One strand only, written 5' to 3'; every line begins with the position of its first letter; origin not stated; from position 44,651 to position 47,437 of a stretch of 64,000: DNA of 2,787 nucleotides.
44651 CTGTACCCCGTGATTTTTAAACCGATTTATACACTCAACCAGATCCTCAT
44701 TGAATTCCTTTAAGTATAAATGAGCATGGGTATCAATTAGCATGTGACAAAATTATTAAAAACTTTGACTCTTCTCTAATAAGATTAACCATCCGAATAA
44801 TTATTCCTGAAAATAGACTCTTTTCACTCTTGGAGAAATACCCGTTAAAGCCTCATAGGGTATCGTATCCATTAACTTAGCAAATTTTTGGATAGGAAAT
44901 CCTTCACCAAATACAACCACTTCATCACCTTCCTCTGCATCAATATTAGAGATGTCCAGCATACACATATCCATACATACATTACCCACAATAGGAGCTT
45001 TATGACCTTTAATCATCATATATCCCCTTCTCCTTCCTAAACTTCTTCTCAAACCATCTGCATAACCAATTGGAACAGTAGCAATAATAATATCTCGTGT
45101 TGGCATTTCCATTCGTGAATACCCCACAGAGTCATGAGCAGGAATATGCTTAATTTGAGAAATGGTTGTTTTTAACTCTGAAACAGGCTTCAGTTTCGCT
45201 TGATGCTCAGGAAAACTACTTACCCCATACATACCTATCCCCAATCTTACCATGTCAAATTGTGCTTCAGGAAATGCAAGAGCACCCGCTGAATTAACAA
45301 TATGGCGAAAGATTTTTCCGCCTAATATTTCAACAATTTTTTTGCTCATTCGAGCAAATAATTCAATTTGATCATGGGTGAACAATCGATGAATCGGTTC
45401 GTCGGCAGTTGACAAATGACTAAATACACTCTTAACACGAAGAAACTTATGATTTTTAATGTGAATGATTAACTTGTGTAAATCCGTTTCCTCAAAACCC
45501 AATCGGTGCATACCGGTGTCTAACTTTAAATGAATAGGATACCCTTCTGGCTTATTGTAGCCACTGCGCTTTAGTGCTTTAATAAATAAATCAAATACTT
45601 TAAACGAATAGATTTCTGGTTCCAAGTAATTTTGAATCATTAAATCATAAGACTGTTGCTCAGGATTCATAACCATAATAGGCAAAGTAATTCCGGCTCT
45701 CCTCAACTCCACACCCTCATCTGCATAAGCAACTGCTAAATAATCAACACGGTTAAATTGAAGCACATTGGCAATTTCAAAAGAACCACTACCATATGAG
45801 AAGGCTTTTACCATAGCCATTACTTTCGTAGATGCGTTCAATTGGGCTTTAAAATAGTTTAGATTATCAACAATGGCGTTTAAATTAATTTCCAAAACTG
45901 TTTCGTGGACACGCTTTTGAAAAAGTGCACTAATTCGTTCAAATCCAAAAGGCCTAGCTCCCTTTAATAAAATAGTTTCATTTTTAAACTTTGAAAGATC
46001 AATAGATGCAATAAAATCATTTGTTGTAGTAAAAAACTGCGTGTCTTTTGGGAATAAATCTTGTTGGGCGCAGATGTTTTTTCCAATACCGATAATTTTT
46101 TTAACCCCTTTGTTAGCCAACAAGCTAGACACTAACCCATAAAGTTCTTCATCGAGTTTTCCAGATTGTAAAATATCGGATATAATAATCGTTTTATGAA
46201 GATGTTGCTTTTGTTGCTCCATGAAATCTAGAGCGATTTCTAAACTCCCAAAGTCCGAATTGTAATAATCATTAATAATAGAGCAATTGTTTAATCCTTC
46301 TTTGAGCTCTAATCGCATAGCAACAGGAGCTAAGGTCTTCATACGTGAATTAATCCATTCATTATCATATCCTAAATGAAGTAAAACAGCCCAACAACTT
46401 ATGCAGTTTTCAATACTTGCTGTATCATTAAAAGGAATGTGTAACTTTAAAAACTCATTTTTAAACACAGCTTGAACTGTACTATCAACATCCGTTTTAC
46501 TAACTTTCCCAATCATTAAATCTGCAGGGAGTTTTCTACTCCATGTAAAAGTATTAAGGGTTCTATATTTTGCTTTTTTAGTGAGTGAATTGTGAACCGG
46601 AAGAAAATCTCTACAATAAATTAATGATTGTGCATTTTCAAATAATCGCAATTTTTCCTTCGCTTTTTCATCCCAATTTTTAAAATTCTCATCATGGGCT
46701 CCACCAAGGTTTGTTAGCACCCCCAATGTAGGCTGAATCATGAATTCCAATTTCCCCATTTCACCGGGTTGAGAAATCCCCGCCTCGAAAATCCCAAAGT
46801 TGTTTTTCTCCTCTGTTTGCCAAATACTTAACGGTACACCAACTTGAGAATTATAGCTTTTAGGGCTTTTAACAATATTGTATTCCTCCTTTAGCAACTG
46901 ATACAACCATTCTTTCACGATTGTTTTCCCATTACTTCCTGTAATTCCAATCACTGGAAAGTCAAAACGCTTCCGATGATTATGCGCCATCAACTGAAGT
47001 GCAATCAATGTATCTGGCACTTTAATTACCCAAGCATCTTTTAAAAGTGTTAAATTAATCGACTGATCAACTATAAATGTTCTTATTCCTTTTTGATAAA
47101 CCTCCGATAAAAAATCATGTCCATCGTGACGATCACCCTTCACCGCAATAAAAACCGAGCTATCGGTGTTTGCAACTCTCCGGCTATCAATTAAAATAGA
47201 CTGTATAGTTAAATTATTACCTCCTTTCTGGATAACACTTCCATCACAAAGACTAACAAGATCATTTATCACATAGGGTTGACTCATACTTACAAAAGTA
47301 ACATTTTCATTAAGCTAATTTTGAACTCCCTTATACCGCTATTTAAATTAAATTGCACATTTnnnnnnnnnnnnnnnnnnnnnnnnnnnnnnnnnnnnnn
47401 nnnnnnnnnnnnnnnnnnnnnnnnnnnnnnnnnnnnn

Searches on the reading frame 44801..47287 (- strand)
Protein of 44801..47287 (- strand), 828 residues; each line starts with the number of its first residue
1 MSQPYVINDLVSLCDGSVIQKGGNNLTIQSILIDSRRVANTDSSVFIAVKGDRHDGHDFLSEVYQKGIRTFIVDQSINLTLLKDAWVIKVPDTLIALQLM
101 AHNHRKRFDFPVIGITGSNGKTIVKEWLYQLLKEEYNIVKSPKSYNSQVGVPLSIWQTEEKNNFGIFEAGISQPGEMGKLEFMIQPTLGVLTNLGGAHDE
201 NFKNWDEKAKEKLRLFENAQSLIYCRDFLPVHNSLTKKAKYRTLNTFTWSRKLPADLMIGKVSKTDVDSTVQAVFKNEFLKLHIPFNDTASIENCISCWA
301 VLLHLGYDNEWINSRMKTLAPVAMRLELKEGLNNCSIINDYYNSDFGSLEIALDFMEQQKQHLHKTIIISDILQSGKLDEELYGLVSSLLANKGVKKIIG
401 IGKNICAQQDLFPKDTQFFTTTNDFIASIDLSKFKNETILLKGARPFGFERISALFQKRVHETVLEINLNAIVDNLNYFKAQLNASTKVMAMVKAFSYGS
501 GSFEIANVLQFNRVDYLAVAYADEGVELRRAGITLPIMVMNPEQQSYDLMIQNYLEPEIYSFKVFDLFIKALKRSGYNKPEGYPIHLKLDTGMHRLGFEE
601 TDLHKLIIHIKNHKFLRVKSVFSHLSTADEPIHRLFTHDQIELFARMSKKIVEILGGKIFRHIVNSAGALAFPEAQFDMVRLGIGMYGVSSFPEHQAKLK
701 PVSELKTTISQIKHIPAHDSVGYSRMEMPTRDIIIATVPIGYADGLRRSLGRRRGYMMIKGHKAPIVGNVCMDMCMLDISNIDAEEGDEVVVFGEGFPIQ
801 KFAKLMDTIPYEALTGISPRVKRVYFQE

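Call 7: search_protein_families(library=pfam, proteins=[window:44801-47287:-], max_evalue=0.01)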
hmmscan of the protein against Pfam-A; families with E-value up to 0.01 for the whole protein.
window:44801-47287:- (828 aa): 4 families
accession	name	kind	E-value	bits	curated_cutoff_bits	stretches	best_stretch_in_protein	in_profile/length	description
PF01168.26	Ala_racemase_N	-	4.9e-53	180.5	24.1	1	467-690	1-219/220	Alanine racemase, N-terminal domain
PF00842.27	Ala_racemase_C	-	4.4e-41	139.9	25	1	702-825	1-127/127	Alanine racemase, C-terminal domain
PF08245.18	Mur_ligase_M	-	2.6e-26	93.3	24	1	115-301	1-199/200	Mur ligase middle domain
PF01225.30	Mur_ligase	-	8.9e-05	23.2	21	1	28-87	2-58/95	Mur ligase family, catalytic domain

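Call 11: find_related_loci(query=window:44801-47287:-, collection=genome_contigs, flank=10000)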
Query window:44801-47287:- (828 aa) in genome_contigs; peptide patterns used: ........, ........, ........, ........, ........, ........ (x = any residue, [..] = any of these).
600 stretches matched a pattern (row limit reached: there are more); 596 encode a relative of the query (tblastn E <= 1e-3); the best 80 are kept; 80 distinct loci.
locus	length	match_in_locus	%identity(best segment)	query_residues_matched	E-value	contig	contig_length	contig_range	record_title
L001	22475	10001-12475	59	5-828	0e+0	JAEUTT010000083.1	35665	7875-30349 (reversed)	MAG: Bacteroidia bacterium isolate new MAG-336 k141_2921332, whole genome shotgun sequence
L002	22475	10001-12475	59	5-828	0e+0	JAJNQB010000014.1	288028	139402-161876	MAG: Arcticibacter sp. isolate MAG_38 k141_228366, whole genome shotgun sequence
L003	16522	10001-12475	59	5-828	0e+0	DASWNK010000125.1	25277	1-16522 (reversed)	MAG TPA_asm: Bacteroidia bacterium isolate SMAG_U3412 k141_274213, whole genome shotgun sequence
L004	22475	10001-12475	59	5-828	0e+0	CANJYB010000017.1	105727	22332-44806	MAG: Bacteroidetes bacterium isolate RH-23may17-974 genome assembly, contig: RH-23may17-C1299, whole genome shotgun sequ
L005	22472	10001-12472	58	5-828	0e+0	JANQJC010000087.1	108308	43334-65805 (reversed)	MAG: Flavobacteriales bacterium isolate PL25a_bin.101 k99_1535226, whole genome shotgun sequence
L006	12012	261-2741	58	5-828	0e+0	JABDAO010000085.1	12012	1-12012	MAG: Bacteroidetes bacterium isolate BWOrgControl_Nextera59_MAG1 3300020659.a:Ga0206851_1238, whole genome shotgun seque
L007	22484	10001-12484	76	1-828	0e+0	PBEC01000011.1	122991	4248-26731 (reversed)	MAG: Flavobacteriales bacterium isolate SP330 141314, whole genome shotgun sequence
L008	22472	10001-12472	58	5-828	0e+0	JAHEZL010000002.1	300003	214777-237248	MAG: Flavobacteriales bacterium isolate nzgw150 NODE_18_length_300004_cov_8.515088, whole genome shotgun sequence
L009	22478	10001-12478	56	5-828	0e+0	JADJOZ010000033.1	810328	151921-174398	MAG: Bacteroidetes bacterium isolate Fred_18-Q3-R57-64_BATAC.274 tig01546656-10-8111670, whole genome shotgun sequence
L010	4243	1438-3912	56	5-828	0e+0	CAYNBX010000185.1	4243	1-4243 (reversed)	MAG TPA_asm: uncultured Bacteroidales bacterium isolate binchicken_co164_191 genome assembly, contig: NODE_12430_length_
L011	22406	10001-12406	56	28-828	0e+0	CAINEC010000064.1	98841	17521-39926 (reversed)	MAG: uncultured Bacteroidetes bacterium isolate ErkenSummer_bin-5090 genome assembly, contig: bin-5090:064/203, whole ge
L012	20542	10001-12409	56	27-828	0e+0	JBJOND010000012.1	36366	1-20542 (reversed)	MAG: Bacteroidota bacterium isolate umpqua_2019_sw_WHONDRS-S19S_0079_A_bin.74 scaffold_0000442, whole genome shotgun seq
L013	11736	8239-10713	56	7-828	0e+0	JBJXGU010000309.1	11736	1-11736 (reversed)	MAG: Bacteroidia bacterium isolate F1F2.bin.178 k127_6854441, whole genome shotgun sequence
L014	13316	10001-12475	56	5-828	0e+0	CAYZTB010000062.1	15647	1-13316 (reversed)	MAG TPA_asm: uncultured Bacteroidia bacterium isolate SRP128246_co1_513 genome assembly, contig: NODE_8368_length_15647_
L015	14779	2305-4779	55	5-828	0e+0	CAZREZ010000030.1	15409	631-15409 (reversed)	MAG TPA_asm: uncultured Bacteroidales bacterium isolate binchicken_co181_636 genome assembly, contig: NODE_6637_length_1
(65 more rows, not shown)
